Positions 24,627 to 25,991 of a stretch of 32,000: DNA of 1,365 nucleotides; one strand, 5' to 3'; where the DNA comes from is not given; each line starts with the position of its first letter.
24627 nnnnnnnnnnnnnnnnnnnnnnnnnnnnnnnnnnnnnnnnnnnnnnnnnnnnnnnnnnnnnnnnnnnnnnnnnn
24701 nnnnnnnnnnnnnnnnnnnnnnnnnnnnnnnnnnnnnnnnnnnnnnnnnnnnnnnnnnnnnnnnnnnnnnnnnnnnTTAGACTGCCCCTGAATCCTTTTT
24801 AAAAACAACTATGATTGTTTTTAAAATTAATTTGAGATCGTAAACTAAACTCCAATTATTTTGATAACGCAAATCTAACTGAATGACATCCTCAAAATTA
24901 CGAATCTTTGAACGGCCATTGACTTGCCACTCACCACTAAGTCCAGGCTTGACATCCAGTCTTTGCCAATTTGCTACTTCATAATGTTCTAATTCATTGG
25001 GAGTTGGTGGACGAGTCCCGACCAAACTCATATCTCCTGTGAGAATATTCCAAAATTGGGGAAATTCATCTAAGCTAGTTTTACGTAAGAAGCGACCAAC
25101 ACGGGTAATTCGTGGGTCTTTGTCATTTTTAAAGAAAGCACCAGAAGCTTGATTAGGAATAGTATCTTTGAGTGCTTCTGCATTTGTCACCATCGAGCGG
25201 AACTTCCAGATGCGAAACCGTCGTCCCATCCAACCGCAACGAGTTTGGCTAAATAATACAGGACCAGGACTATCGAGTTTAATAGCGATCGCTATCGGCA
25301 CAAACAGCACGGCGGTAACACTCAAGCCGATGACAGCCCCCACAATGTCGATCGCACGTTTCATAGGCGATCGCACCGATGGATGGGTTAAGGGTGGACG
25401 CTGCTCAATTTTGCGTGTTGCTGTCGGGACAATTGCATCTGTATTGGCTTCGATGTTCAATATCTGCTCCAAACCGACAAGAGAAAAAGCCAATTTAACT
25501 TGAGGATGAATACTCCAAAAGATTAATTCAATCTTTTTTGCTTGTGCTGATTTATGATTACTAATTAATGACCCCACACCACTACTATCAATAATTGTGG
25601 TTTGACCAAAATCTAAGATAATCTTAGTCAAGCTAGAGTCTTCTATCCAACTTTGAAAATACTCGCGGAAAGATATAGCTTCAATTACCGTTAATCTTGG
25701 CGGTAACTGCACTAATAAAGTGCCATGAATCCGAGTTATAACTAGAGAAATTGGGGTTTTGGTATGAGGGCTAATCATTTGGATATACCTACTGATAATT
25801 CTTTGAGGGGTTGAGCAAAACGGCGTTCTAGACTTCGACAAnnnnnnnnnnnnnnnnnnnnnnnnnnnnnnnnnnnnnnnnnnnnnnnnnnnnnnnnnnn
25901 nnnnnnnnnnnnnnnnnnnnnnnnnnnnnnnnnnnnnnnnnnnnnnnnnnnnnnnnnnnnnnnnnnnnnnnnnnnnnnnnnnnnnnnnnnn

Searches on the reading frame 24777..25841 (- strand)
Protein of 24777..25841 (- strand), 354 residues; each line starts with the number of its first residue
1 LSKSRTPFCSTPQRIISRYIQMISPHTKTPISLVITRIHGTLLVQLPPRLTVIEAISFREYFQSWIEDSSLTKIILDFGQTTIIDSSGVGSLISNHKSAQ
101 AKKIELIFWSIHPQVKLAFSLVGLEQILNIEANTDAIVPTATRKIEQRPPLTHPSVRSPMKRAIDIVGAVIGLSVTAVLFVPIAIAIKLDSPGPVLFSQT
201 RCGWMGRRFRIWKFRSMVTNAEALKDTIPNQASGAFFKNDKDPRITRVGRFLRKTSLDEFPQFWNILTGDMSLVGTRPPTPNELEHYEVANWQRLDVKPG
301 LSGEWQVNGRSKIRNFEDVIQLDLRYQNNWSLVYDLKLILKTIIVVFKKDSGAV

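Call 6: search_protein_families(library=pfam, proteins=[window:24777-25841:-], max_evalue=0.001)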
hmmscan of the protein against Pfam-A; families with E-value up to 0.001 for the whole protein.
window:24777-25841:- (354 aa): 2 families
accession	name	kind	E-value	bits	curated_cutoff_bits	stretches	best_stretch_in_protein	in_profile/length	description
PF02397.22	Bac_transf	-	8.2e-67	224.6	27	1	161-348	1-179/179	Bacterial sugar transferase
PF01740.26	STAS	-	8.4e-16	58.1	22.6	1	34-135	3-104/106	STAS domain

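Call 58: search_protein_families(library=pfam, proteins=[window:24777-25841:-], max_evalue=0.01)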
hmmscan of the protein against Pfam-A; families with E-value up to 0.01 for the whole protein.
window:24777-25841:- (354 aa): 3 families
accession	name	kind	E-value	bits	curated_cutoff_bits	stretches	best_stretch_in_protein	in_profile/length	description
PF02397.22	Bac_transf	-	8.2e-67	224.6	27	1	161-348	1-179/179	Bacterial sugar transferase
PF01740.26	STAS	-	8.4e-16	58.1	22.6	1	34-135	3-104/106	STAS domain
PF13466.11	STAS_2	-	0.0045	17.6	29.2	1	45-124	2-79/80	STAS domain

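Call 69: search_solved_structures(query=window:24777-25838:-, max_evalue=0.001, show_alignments=1)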
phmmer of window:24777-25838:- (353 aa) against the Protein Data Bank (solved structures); distinct sequences matched with E-value up to 0.001: 11.
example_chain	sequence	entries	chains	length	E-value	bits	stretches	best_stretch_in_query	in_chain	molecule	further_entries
9s7s_A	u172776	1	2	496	4.9e-40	140.7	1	158-350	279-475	UDP-Gal::undecaprenolphosphate Gal-1-P transferase WbaP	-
30wc_A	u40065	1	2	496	4.9e-40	140.7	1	158-350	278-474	Undecaprenyl-phosphate galactose phosphotransferase WbaP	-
9s8l_A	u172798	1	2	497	4.9e-40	140.7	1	158-350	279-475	UDP-Gal::undecaprenolphosphate Gal-1-P transferase WbaP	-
30us_A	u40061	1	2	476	5.1e-40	140.6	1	158-350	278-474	UDP-Gal::undecaprenolphosphate Gal-1-P transferase WbaP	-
8t53_A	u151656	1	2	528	1e-37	133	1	159-350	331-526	Undecaprenyl-phosphate galactose phosphotransferase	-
8e37_B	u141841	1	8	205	4.6e-29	104.6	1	156-349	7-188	N,N'-diacetylbacilliosaminyl-1-phosphate transferase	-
8g1n_A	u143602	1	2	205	2.3e-28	102.3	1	156-349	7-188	N,N'-diacetylbacilliosaminyl-1-phosphate transferase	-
1th8_B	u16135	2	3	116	5e-09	38.7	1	39-133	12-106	Anti-sigma F factor antagonist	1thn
1tid_B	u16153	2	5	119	1e-08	37.7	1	38-133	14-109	Anti-sigma F factor antagonist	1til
1auz_A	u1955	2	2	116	5.3e-05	25.5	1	43-133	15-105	SPOIIAA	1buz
1sbo_A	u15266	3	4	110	8.6e-05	24.8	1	44-130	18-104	Putative anti-sigma factor antagonist TM1442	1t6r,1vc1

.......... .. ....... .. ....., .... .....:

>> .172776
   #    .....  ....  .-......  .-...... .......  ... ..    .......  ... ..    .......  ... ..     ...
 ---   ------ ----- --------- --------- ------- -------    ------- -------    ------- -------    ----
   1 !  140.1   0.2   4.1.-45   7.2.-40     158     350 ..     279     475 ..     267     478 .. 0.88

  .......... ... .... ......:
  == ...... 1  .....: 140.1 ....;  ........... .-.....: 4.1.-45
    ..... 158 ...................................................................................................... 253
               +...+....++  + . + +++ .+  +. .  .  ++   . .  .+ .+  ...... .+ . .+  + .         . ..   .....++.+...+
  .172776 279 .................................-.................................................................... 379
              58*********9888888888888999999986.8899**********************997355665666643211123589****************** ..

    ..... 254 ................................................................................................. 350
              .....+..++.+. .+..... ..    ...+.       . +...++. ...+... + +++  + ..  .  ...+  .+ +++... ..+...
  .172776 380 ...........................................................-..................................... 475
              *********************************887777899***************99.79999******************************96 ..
